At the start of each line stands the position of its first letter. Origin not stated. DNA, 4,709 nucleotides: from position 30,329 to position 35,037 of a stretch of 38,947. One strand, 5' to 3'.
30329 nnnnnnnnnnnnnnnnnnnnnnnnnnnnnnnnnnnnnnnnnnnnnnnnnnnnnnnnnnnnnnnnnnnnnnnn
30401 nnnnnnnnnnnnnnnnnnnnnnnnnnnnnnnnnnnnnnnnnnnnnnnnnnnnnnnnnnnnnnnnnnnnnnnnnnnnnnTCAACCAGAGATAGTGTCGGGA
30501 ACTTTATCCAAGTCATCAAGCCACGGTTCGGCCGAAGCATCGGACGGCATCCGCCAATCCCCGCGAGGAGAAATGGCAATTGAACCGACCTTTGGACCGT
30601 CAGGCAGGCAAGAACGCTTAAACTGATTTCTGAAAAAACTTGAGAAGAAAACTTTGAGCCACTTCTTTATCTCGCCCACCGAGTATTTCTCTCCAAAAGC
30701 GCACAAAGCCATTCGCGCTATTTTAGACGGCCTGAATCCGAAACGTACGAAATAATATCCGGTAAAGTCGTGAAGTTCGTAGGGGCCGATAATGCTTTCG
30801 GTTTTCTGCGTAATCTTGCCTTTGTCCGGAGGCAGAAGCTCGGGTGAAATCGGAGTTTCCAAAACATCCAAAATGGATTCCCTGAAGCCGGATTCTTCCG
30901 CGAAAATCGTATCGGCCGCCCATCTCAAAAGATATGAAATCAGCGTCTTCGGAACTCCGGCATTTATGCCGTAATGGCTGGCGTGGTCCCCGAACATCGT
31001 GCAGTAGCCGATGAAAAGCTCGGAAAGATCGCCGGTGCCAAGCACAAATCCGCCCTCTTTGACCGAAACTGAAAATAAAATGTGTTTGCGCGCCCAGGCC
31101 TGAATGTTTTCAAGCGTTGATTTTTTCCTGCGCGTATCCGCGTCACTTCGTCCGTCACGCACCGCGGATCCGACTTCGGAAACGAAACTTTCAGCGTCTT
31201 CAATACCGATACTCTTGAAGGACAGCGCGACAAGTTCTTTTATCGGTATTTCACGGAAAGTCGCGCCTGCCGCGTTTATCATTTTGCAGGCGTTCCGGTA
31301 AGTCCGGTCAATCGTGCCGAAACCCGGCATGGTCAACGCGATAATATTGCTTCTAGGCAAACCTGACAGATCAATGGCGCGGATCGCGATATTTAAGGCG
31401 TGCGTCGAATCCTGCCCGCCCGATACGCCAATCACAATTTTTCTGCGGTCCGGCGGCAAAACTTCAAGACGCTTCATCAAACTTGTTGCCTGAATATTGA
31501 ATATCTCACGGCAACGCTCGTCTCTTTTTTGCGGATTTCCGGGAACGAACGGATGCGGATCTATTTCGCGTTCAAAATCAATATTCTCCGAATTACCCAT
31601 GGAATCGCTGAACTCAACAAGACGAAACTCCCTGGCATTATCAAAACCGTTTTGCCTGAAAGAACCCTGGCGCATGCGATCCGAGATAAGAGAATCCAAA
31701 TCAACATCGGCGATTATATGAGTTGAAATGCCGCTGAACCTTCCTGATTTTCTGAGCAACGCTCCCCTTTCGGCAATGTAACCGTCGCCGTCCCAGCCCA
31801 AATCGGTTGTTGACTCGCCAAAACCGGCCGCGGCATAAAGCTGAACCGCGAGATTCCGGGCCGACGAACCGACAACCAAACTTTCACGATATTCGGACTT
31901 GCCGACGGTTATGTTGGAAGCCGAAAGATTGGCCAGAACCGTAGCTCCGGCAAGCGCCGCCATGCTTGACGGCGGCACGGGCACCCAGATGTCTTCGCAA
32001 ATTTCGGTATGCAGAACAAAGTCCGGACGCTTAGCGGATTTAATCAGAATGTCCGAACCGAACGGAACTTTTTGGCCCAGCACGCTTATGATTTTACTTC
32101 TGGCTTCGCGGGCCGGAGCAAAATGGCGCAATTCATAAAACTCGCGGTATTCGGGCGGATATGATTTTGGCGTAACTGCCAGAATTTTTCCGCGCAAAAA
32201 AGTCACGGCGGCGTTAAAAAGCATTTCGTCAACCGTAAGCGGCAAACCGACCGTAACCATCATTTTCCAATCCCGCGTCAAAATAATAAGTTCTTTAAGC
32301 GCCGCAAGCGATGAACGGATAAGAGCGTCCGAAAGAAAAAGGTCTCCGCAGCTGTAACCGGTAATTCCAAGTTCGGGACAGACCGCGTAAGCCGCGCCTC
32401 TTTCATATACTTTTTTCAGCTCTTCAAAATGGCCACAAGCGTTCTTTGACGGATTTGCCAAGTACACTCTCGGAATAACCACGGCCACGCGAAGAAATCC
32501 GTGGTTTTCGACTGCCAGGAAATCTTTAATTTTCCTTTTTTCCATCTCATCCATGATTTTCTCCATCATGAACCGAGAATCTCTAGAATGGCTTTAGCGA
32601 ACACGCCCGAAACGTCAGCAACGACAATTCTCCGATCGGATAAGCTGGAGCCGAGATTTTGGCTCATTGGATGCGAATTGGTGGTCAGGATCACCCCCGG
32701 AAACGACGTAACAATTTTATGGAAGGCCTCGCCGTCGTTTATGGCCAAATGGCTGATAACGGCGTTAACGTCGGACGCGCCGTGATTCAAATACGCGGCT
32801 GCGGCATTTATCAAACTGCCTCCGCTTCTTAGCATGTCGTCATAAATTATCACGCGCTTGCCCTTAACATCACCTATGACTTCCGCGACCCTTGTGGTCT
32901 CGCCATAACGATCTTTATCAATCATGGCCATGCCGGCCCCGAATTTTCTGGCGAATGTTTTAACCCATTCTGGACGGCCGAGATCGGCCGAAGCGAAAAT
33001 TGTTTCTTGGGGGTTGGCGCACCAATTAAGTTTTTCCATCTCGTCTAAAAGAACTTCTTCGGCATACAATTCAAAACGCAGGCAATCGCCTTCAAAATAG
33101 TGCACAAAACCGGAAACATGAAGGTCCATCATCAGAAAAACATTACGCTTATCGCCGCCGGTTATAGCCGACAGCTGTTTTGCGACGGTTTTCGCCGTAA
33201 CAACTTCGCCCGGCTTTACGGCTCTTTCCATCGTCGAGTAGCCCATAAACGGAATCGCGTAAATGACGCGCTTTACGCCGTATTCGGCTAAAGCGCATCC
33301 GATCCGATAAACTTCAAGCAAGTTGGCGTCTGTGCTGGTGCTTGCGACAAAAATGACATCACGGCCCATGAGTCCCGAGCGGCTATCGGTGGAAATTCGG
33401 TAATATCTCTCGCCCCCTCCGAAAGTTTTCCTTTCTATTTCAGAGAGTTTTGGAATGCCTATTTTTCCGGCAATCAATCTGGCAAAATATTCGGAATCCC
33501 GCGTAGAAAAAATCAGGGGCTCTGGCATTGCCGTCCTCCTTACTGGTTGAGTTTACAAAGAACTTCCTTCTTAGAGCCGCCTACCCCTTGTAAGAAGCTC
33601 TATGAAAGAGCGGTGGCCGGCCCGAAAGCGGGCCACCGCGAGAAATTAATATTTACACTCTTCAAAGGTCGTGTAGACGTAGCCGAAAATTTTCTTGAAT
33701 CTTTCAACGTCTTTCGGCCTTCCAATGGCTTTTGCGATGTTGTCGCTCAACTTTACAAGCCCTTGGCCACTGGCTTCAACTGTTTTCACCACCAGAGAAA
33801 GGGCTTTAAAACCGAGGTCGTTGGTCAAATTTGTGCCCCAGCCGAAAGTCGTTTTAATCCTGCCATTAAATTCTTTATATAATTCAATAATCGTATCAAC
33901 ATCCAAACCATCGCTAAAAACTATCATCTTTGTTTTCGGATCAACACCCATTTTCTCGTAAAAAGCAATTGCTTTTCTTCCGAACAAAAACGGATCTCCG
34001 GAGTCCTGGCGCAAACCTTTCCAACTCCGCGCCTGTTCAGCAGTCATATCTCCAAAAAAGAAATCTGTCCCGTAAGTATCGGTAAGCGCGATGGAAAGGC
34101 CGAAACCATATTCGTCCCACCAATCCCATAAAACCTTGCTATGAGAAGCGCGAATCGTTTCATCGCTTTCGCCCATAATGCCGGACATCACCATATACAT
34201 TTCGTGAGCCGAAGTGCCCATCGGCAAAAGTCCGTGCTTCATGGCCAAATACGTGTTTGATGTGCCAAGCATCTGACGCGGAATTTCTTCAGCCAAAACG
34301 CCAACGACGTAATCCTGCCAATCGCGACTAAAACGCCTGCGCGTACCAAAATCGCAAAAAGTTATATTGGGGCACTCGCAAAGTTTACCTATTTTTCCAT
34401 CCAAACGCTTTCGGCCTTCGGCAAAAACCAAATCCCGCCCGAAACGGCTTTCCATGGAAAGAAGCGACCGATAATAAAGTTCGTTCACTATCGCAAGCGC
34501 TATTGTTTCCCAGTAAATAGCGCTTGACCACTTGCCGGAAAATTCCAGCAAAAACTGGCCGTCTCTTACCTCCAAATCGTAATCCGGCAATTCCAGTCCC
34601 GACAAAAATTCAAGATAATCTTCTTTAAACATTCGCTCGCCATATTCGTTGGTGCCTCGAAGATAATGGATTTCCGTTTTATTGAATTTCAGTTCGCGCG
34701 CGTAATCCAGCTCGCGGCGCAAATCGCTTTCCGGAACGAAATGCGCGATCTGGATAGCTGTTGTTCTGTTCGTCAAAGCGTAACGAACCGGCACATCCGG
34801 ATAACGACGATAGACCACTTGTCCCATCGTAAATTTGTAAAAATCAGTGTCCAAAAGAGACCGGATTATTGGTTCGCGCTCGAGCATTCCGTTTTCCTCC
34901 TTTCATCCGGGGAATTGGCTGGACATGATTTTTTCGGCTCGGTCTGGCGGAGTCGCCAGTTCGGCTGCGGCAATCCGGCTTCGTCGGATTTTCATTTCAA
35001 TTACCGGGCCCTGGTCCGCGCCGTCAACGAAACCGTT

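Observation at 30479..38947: Kinase/phosphatase switch joined to a complete NAD(P) rebuilding operon in a reduced genome (top candidate system)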

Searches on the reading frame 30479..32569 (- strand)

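Call 3: search_protein_families(library=pfam, proteins=[window:30479-32569:-])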
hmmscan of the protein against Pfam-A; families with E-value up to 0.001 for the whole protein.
window:30479-32569:- (696 aa): 2 families
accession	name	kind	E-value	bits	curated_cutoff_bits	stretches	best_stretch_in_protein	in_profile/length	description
PF02540.23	NAD_synthase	-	4.7e-22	78.8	21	1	375-550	18-165/242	NAD synthase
PF00795.27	CN_hydrolase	-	5.6e-12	46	23.2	1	28-296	2-253/256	Carbon-nitrogen hydrolase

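Call 4: search_protein_families(library=ncbifam, proteins=[window:30479-32569:-])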
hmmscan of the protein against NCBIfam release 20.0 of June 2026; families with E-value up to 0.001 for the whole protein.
window:30479-32569:- (696 aa): 5 families
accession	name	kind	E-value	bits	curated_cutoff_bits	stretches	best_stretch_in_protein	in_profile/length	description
NF002730.0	PRK02628.1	equivalog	6e-241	801.3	473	1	16-692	3-675/677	NAD(+) synthase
NF010588.0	PRK13981.1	equivalog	4.1e-47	160.8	479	1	39-608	18-483/546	NAD+ synthase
NF010587.0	PRK13980.1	equivalog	1.8e-21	76.5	255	1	374-532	30-159/267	NAD+ synthase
TIGR00552.1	nadE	equivalog_domain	2.7e-18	66.1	63.65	1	375-549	22-172/251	NAD(+) synthase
NF001979.1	PRK00768.1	equivalog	4e-08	33.1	250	1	373-531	35-177/266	NAD(+) synthase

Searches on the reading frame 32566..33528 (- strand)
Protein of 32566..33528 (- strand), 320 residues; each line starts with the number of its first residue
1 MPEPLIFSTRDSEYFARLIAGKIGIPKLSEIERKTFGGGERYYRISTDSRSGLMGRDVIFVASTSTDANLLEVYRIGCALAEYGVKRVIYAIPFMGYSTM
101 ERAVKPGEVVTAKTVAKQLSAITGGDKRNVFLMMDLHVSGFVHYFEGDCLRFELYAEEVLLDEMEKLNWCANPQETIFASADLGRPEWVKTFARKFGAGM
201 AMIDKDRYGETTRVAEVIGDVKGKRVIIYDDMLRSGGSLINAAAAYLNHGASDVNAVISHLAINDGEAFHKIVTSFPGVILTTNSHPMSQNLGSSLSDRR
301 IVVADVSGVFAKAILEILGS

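Call 3: search_protein_families(library=pfam, proteins=[window:32566-33528:-])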
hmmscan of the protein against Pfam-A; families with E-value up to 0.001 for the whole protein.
window:32566-33528:- (320 aa): 3 families
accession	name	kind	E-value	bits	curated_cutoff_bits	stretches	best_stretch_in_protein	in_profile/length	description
PF13793.12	Pribosyltran_N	-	1.9e-16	60.4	25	1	6-121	3-115/117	N-terminal domain of ribose phosphate pyrophosphokinase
PF00156.33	Pribosyltran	-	5e-09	36.1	26.3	1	188-260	43-124/158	Phosphoribosyl transferase domain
PF14572.12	Pribosyl_synth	-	1.1e-06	29.2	27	1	216-317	76-173/184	Phosphoribosyl synthetase-associated domain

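Call 4: search_protein_families(library=ncbifam, proteins=[window:32566-33528:-])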
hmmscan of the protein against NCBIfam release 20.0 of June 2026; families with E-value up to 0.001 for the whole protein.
window:32566-33528:- (320 aa): 11 families
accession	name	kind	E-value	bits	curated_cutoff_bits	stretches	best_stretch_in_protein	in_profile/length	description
TIGR01251.1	ribP_PPkin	subfamily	1e-44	152.7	113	1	6-317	3-298/309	ribose-phosphate diphosphokinase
NF002320.0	PRK01259.1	subfamily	2.2e-40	139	297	1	5-317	8-304/316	ribose-phosphate diphosphokinase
NF002095.0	PRK00934.1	equivalog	6.5e-32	110.8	296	1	7-285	4-266/287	ribose-phosphate diphosphokinase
NF002758.0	PRK02812.1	equivalog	4.8e-29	101.6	518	1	6-292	24-298/330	ribose-phosphate pyrophosphokinase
NF003428.0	PRK04923.1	equivalog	2.9e-26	92.4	536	1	5-306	8-299/319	ribose-phosphate diphosphokinase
NF002844.0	PRK03092.1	equivalog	1.4e-25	90.3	438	1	5-318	13-313/326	ribose-phosphate diphosphokinase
NF002618.0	PRK02269.1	equivalog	9.2e-24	84.6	460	1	7-284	9-277/321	ribose-phosphate diphosphokinase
NF002686.0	PRK02458.1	equivalog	2.7e-21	76.4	506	1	6-268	12-263/323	ribose-phosphate diphosphokinase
NF005537.0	PRK07199.1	subfamily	7.5e-21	74.5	322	1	4-288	3-275/301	ribose-phosphate diphosphokinase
NF001815.0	PRK00553.1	equivalog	4.8e-18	65.4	484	1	5-275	11-269/332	ribose-phosphate pyrophosphokinase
NF005299.0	PRK06827.1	subfamily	2.4e-10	39.7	327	1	71-317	110-358/383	phosphoribosylpyrophosphate synthetase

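Call 21: search_protein_families(library=padloc, proteins=[window:32566-33528:-], max_evalue=0.1)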
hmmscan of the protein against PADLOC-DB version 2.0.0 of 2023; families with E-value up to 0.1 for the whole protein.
window:32566-33528:- (320 aa): 1 family
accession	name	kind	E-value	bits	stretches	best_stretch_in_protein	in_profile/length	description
PDLC03962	ShosT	-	0.018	12.9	1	219-254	167-203/237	-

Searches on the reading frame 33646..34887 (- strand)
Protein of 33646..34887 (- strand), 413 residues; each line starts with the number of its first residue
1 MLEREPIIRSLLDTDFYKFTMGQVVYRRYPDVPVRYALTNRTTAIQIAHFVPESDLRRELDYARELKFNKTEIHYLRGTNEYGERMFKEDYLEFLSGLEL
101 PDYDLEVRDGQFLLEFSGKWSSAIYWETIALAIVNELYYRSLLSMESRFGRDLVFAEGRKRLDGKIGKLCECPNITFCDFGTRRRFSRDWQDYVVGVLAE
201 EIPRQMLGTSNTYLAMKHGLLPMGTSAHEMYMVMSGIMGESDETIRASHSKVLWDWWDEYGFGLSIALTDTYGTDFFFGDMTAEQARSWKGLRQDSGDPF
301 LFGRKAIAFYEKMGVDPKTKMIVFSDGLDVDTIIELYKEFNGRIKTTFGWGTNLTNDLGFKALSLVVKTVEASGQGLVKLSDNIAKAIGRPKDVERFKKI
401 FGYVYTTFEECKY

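Call 3: search_protein_families(library=pfam, proteins=[window:33646-34887:-])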
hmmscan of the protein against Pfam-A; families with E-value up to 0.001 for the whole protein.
window:33646-34887:- (413 aa): 2 families
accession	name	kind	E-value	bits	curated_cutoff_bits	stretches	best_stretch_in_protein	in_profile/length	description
PF04095.22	NAPRTase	-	1.3e-50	172.8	20.8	1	176-402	2-236/239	Nicotinate phosphoribosyltransferase (NAPRTase) family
PF17767.7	NAPRTase_N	-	2.4e-24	86.5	32.6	1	12-135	1-125/125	Nicotinate phosphoribosyltransferase (NAPRTase) N-terminal domain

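Call 4: search_protein_families(library=ncbifam, proteins=[window:33646-34887:-])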
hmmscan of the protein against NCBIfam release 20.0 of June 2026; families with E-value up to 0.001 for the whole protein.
window:33646-34887:- (413 aa): 9 families
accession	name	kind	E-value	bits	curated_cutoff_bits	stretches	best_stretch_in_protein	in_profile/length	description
NF003704.0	PRK05321.1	subfamily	6.9e-134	446.8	379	1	3-402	5-390/398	nicotinate phosphoribosyltransferase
TIGR01514.1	NAPRTase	equivalog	4.6e-104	348.6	269.55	1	7-402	1-396/399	nicotinate phosphoribosyltransferase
NF006696.0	PRK09243.1-3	equivalog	1.5e-15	56.9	503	2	176-394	157-358/451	nicotinate phosphoribosyltransferase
NF006695.0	PRK09243.1-2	equivalog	8.2e-15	54.4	469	2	206-388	179-355/480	nicotinate phosphoribosyltransferase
TIGR01513.1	NAPRTase_put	equivalog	2.2e-14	53.3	297.4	2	207-396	174-353/452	nicotinate phosphoribosyltransferase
NF009131.0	PRK12484.1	equivalog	9e-11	41.1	330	2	265-384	224-344/455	nicotinate phosphoribosyltransferase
NF006694.0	PRK09243.1-1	equivalog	1.8e-09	36.8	663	1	176-387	153-354/485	nicotinate phosphoribosyltransferase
NF006697.0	PRK09243.1-4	equivalog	4.9e-07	28.7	776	1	288-384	255-352/488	nicotinate phosphoribosyltransferase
NF006698.0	PRK09243.1-5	equivalog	8.2e-07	28.1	531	1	208-397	189-358/440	nicotinate phosphoribosyltransferase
